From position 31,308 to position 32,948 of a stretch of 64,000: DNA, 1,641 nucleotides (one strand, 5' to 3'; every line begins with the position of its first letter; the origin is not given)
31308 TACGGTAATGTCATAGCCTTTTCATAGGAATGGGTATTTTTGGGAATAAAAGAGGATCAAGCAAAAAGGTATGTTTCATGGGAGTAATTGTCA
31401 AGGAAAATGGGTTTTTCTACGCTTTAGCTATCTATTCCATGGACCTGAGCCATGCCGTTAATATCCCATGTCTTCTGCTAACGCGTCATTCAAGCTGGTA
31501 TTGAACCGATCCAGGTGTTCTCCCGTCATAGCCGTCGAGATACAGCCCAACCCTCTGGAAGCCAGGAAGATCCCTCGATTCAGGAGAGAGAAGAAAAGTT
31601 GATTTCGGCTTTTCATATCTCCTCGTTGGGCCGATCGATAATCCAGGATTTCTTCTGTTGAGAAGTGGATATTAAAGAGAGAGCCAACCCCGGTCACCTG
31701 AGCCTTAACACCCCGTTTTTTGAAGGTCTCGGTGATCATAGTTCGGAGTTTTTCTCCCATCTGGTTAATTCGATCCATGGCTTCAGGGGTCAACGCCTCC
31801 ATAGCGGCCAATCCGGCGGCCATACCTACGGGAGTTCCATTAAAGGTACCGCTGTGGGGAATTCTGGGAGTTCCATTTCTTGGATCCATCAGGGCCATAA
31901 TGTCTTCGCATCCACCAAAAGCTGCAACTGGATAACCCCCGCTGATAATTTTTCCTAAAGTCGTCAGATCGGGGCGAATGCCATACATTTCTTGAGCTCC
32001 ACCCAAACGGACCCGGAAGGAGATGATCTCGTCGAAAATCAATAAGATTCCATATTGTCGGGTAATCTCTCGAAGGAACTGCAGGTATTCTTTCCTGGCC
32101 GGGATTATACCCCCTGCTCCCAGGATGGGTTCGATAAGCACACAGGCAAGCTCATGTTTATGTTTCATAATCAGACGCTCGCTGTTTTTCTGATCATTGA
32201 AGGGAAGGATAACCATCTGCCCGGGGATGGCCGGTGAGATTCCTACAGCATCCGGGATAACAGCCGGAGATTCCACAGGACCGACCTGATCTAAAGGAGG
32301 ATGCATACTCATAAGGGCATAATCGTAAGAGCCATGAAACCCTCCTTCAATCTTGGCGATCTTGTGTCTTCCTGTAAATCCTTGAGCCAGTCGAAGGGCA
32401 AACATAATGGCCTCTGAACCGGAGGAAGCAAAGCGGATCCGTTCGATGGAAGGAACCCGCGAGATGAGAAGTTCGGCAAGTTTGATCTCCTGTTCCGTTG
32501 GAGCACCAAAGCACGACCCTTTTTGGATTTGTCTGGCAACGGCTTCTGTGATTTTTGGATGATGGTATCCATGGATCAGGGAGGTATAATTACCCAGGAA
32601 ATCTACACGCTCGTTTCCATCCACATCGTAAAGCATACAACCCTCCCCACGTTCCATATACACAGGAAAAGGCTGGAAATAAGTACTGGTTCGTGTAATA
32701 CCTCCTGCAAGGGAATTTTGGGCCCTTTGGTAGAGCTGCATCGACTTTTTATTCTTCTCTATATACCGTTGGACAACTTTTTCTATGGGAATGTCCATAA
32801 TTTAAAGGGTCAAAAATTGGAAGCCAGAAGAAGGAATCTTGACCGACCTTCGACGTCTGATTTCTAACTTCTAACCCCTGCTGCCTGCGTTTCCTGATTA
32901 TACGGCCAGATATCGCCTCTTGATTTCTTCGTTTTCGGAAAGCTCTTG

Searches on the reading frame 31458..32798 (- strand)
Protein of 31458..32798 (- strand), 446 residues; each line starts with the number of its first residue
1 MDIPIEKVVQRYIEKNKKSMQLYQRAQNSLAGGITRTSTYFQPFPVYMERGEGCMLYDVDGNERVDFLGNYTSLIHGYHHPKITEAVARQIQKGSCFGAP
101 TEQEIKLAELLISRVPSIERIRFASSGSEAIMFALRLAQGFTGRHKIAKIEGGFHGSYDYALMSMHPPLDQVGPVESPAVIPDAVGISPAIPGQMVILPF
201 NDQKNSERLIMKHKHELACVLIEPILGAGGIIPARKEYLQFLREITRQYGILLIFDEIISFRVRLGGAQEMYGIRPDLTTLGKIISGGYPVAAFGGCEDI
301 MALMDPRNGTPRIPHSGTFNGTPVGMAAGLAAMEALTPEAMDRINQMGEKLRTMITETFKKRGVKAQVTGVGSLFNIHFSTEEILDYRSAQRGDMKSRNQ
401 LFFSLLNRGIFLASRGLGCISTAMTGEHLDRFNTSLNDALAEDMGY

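Call 61: search_protein_families(library=pfam, proteins=[window:31458-32798:-], max_evalue=0.0001)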
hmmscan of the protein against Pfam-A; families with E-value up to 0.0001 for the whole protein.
window:31458-32798:- (446 aa): 1 family
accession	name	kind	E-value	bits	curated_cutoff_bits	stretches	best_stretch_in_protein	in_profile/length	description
PF00202.27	Aminotran_3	-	2.8e-66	224.3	30.5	1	43-416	8-375/403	Aminotransferase class-III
